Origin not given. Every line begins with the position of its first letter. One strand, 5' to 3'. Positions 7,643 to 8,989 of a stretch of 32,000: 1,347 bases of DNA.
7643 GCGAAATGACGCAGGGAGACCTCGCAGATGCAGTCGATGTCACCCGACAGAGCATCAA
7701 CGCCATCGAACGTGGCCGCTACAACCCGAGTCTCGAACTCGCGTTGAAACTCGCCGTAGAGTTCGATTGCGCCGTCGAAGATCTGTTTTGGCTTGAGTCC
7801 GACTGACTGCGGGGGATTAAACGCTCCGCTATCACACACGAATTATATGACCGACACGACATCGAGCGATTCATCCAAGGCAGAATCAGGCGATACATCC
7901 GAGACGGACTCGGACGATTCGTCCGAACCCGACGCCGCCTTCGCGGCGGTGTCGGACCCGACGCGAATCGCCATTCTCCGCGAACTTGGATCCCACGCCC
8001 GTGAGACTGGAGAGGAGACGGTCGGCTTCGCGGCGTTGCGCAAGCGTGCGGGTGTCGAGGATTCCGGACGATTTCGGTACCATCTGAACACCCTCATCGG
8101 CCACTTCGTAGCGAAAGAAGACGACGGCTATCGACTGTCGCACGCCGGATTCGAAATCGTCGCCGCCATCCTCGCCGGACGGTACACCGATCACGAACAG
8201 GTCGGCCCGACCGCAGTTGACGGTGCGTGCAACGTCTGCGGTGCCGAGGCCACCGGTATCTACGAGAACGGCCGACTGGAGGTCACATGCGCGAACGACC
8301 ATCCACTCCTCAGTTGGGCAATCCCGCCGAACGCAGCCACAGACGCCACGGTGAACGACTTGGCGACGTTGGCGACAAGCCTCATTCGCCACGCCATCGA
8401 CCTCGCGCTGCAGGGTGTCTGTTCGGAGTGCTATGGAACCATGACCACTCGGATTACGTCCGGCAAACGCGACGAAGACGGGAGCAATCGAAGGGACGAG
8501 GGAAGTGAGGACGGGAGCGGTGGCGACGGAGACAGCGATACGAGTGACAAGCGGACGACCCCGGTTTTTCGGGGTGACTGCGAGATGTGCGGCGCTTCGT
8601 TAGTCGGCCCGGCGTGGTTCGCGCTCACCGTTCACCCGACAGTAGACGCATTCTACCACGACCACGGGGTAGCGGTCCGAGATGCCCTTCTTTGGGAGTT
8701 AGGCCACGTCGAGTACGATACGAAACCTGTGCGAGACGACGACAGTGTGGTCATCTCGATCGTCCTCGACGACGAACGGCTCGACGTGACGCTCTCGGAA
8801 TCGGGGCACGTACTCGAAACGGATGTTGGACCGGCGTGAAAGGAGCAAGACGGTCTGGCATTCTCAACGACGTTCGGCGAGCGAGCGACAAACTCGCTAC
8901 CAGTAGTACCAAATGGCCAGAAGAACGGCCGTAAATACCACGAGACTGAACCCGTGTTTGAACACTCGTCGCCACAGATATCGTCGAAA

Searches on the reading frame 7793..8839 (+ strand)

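Call 21: search_protein_families(library=pfam, proteins=[window:7793-8839:+], max_evalue=0.01)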
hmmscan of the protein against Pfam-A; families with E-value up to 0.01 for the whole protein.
window:7793-8839:+ (348 aa): 3 families
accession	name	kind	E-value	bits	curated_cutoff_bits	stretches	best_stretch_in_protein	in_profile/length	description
PF24042.1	DUF7351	-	1.7e-33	116.3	31.2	1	143-340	1-177/177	Domain of unknown function (DUF7351)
PF24038.1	DUF7347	-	8.7e-27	93.6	27.6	1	46-126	1-77/77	Domain of unknown function (DUF7347)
PF12840.13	HTH_20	-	0.0027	18.1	27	1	54-101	2-42/51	Helix-turn-helix domain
